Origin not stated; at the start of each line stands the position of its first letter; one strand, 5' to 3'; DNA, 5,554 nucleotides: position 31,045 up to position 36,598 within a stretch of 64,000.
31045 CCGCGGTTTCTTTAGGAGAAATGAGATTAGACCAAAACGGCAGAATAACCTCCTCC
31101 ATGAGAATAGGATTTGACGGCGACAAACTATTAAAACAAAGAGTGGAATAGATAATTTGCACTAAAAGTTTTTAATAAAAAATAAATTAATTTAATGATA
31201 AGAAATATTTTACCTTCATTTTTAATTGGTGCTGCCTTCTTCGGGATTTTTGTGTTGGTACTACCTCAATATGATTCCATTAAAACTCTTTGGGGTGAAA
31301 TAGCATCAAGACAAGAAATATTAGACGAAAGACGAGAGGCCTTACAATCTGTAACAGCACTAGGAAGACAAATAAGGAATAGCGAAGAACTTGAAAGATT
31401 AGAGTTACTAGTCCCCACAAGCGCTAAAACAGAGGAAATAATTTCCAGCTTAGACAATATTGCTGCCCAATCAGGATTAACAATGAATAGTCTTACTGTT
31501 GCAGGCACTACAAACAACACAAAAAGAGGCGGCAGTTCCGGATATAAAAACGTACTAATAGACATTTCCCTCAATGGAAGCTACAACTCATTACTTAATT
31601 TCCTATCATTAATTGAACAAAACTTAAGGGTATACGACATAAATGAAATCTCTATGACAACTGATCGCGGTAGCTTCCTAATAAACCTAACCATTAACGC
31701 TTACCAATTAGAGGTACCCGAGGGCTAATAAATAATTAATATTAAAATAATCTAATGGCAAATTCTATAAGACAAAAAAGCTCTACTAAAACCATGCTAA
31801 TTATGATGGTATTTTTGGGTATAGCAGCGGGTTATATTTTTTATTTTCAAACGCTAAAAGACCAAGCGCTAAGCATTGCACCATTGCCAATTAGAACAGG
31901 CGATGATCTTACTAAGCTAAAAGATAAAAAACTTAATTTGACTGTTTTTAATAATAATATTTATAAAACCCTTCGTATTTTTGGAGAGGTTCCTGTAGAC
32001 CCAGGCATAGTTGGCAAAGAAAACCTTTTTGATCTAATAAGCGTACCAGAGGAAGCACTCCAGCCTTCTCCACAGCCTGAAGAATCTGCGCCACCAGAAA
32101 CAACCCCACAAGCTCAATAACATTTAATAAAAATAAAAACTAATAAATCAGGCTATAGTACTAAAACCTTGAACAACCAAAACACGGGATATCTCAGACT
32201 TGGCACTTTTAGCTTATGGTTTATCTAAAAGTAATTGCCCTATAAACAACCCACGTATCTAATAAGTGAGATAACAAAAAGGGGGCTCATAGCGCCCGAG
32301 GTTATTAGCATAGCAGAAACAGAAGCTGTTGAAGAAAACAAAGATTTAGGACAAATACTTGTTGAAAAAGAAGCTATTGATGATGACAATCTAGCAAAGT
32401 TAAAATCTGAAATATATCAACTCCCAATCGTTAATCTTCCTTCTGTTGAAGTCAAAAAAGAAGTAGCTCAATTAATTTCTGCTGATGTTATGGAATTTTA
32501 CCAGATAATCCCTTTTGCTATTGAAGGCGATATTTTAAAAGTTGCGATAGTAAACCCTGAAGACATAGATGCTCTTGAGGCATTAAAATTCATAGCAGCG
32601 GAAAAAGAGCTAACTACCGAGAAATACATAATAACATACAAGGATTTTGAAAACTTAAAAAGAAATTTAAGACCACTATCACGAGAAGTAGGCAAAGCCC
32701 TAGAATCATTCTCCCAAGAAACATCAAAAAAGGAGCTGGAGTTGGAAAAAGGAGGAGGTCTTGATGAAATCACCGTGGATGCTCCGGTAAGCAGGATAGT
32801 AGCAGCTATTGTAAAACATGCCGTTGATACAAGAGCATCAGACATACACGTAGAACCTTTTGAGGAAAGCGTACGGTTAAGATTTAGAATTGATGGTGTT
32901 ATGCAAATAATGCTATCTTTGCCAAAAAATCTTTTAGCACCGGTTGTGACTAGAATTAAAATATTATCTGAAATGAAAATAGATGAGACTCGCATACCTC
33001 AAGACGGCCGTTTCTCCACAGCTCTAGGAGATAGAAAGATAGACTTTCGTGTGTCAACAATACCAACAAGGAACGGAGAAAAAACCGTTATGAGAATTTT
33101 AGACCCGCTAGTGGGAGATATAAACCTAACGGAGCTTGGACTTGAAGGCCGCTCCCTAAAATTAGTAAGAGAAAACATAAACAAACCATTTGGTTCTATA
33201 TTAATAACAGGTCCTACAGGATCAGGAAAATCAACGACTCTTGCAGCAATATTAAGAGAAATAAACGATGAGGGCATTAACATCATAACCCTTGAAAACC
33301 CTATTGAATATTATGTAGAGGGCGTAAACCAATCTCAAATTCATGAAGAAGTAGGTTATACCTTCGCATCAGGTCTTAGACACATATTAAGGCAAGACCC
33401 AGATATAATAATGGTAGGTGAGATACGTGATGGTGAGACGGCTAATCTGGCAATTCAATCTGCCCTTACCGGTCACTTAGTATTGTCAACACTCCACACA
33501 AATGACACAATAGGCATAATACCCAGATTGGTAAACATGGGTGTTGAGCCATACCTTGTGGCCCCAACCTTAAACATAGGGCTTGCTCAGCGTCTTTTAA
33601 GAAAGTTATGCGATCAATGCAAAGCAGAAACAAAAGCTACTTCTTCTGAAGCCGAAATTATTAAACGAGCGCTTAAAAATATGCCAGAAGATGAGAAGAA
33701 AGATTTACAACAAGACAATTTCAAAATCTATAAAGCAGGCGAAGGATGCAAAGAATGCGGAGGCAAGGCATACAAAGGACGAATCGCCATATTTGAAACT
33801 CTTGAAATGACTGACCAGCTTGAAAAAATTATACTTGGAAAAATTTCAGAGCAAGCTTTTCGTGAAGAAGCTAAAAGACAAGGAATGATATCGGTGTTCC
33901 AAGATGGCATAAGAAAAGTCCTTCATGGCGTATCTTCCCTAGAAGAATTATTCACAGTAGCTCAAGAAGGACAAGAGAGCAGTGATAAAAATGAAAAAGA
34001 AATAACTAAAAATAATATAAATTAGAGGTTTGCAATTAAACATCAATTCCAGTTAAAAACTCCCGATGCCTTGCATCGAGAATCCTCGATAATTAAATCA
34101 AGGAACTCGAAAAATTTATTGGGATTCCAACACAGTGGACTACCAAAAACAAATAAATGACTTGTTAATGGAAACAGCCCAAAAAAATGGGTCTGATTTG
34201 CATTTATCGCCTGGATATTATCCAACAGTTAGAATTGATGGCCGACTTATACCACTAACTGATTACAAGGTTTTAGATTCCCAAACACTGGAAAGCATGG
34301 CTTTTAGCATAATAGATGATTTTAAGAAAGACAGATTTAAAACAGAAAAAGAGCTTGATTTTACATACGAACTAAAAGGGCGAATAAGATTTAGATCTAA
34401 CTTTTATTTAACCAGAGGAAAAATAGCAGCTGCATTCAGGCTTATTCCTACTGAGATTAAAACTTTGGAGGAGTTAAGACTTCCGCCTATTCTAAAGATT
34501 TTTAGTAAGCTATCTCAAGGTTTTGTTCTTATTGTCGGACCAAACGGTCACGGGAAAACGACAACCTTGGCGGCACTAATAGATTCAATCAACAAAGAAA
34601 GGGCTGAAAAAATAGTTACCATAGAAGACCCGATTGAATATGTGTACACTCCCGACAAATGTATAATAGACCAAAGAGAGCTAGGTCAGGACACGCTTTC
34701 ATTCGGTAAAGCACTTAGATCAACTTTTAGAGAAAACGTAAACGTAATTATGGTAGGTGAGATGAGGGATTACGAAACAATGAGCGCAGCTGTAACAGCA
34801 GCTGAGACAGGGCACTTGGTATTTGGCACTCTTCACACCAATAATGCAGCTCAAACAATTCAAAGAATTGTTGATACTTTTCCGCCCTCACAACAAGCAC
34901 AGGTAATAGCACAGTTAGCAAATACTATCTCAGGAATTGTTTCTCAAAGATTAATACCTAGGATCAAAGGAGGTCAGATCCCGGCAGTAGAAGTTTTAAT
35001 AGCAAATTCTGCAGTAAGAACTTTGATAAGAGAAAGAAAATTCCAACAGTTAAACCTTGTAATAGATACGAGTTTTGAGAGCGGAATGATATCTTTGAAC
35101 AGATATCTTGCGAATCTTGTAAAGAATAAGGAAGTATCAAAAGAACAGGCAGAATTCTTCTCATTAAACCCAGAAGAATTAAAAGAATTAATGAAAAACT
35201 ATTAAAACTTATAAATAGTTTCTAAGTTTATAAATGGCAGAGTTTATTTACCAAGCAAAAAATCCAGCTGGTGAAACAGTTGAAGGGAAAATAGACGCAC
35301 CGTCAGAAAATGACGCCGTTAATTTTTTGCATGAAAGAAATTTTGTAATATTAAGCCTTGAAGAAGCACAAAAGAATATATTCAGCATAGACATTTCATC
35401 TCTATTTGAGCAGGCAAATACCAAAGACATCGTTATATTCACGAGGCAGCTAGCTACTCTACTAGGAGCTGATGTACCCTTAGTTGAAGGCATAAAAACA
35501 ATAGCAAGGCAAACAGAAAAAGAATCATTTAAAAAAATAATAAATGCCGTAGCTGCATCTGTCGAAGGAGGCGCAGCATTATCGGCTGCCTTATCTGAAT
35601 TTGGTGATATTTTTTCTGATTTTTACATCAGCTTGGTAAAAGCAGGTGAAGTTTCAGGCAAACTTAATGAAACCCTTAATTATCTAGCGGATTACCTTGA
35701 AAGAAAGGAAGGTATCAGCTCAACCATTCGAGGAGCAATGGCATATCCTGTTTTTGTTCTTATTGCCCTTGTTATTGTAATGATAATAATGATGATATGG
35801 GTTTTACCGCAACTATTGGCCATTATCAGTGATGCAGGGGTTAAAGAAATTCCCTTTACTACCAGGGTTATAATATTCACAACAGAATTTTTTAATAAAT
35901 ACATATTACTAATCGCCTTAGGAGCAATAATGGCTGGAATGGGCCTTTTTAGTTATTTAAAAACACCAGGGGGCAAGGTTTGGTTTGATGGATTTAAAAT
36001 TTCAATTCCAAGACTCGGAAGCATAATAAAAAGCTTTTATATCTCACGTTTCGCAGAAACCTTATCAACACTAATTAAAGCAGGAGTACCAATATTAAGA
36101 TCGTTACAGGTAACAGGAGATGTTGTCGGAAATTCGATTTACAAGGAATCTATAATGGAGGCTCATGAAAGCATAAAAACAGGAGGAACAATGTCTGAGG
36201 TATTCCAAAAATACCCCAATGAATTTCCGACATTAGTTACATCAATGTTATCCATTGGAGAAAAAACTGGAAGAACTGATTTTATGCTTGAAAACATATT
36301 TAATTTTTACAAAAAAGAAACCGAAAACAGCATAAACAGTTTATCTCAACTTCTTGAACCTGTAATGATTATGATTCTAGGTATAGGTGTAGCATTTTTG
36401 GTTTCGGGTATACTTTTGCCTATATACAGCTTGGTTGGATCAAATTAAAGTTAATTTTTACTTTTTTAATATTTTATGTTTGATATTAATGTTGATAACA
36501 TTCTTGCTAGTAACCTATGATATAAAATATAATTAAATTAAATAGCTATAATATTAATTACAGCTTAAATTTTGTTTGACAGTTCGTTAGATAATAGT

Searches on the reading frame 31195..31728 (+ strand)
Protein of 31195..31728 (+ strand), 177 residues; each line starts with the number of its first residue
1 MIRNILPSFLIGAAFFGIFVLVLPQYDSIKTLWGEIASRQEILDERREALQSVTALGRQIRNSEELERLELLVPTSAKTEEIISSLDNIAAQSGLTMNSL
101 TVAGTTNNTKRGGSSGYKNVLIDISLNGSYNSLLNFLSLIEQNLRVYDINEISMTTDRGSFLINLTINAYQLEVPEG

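Call 97: search_protein_families(library=pfam, proteins=[window:31195-31728:+], max_evalue=0.001)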
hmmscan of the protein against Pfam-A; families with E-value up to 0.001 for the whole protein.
window:31195-31728:+ (177 aa): 2 families
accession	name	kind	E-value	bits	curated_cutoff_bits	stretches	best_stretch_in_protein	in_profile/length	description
PF04350.18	PilO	-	4.4e-07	30.6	22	1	43-160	15-127/145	Pilus assembly protein, PilO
PF10741.14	T2SSM_b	-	0.00043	20.6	21.7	1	81-156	18-87/111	Type II secretion system (T2SS), protein M subtype b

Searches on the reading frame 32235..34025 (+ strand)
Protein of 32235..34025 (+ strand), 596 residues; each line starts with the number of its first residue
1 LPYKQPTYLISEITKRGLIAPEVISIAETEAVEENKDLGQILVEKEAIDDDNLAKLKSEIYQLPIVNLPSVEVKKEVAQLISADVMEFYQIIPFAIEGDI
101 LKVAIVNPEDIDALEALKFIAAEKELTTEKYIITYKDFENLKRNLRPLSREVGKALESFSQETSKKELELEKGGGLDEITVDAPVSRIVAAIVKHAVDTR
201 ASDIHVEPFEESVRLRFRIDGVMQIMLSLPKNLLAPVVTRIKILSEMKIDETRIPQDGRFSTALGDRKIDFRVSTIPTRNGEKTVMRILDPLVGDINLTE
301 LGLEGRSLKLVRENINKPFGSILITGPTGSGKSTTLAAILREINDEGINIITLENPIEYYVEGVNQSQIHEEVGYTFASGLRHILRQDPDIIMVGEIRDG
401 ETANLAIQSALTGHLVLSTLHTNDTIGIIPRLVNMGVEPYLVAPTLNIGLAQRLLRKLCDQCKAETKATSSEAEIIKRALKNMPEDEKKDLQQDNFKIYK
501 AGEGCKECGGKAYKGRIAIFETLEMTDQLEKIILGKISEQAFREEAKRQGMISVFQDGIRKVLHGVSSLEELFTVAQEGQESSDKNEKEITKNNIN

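Call 97: search_protein_families(library=pfam, proteins=[window:32235-34025:+], max_evalue=0.001)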
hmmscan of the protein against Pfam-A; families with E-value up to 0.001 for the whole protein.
window:32235-34025:+ (596 aa): 10 families
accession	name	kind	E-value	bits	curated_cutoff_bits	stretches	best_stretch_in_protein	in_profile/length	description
PF00437.27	T2SSE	-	4e-122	407.9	24.9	1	182-572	5-368/370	Type II/IV secretion system protein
PF05157.20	MshEN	-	1.5e-12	47.8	23.1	1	61-141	1-79/90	MshEN domain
PF13191.12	AAA_16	-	1.4e-05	26.1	32.6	1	318-367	24-64/167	AAA ATPase domain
PF01935.23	DUF87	-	3e-05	24.7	23.2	1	322-492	26-156/220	Helicase HerA, central domain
PF00005.33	ABC_tran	-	0.00019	22.5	25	0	322-378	14-66/137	ABC transporter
PF13401.12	AAA_22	-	0.00034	21.3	27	0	320-354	6-42/130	AAA domain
PF25199.1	nSTAND_NTPase5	-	0.00038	20.7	34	0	313-357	35-80/145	Novel STAND NTPase 5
PF13555.12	AAA_29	-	0.00041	20.5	27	1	320-339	23-42/61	P-loop containing region of AAA domain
PF20720.3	nSTAND3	-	0.00071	19.7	27.2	0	320-356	18-54/155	Novel STAND NTPase 3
PF03266.21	NTPase_1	-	0.00095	19.5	23.9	0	322-350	2-30/168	NTPase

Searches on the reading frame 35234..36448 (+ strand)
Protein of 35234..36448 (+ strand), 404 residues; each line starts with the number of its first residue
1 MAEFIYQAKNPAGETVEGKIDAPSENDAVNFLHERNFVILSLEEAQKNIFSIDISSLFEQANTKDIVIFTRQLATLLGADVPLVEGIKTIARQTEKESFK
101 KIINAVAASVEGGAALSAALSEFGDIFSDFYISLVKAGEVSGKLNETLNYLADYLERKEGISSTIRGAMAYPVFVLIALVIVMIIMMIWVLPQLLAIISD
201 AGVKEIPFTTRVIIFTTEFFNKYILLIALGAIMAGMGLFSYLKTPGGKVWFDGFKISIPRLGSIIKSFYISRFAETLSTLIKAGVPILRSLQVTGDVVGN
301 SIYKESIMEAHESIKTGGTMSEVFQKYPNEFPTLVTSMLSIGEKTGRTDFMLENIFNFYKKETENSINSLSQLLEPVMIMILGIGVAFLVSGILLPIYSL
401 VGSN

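Call 97: search_protein_families(library=pfam, proteins=[window:35234-36448:+], max_evalue=0.001)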
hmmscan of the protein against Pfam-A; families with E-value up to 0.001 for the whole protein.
window:35234-36448:+ (404 aa): 1 family
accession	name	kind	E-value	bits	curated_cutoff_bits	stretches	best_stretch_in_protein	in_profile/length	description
PF00482.28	T2SSF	-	9.1e-61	203.8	25.2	2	69-192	1-125/125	Type II secretion system (T2SS), protein F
